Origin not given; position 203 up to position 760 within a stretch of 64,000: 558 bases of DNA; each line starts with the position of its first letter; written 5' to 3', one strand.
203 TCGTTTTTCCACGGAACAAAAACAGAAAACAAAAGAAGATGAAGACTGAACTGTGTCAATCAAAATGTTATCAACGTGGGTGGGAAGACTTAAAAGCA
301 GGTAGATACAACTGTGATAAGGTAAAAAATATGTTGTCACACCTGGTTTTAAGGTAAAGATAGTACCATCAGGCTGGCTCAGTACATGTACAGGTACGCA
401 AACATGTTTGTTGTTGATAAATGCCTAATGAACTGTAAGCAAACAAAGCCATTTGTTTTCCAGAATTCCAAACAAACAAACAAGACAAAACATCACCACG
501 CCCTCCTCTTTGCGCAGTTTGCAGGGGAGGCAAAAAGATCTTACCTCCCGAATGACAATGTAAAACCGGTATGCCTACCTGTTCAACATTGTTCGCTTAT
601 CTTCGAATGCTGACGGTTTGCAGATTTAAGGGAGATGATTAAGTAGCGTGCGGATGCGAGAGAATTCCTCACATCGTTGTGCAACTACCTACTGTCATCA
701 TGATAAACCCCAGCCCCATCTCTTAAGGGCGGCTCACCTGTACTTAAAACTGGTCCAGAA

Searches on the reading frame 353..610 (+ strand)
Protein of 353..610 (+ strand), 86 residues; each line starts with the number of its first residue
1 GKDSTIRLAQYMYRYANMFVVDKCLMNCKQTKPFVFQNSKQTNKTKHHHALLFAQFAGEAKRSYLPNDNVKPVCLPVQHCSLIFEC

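Call 43: search_protein_families(library=pfam, alignment_id=A1, max_evalue=0.001)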
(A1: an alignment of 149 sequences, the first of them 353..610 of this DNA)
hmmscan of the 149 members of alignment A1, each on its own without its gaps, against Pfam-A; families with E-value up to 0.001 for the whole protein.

A. member 1, window:353-610:+ (86 aa): 0 families

B. families by the number of members that match (of 149 scanned): 16 families
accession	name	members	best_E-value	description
PF03803.21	Scramblase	2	2.2e-06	Scramblase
PF01344.31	Kelch_1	1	8.5e-34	Kelch motif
PF03062.24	MBOAT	1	9.1e-32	MBOAT, membrane-bound O-acyltransferase family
PF07707.21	BACK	1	1.5e-30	BTB And C-terminal Kelch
PF00651.37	BTB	1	2.1e-29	BTB/POZ domain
PF07646.21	Kelch_2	1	2.3e-25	Kelch motif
PF25210.1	Kelch_FKB95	1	7.9e-22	FKB95, Kelch-repeats domain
PF13964.12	Kelch_6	1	9.3e-22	Kelch motif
PF24681.1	Kelch_KLHDC2_KLHL20_DRC7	1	3.9e-21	KLHDC2/KLHL20/DRC7 Kelch-repeats domain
PF13415.12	Kelch_3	1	6e-17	Galactose oxidase, central domain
PF24996.1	NANM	1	4.7e-15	N-acetylneuraminate epimerase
PF24981.1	Beta-prop_ATRN-LZTR1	1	1.6e-13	Attractin/LZTR1 beta-propeller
PF21536.4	BTB_KLHL33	1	1.4e-09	Kelch-like protein 33-like, BTB/POZ domain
PF13418.12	Kelch_4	1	2.6e-08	Galactose oxidase, central domain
PF05826.17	Phospholip_A2_2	1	1.2e-07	Phospholipase A2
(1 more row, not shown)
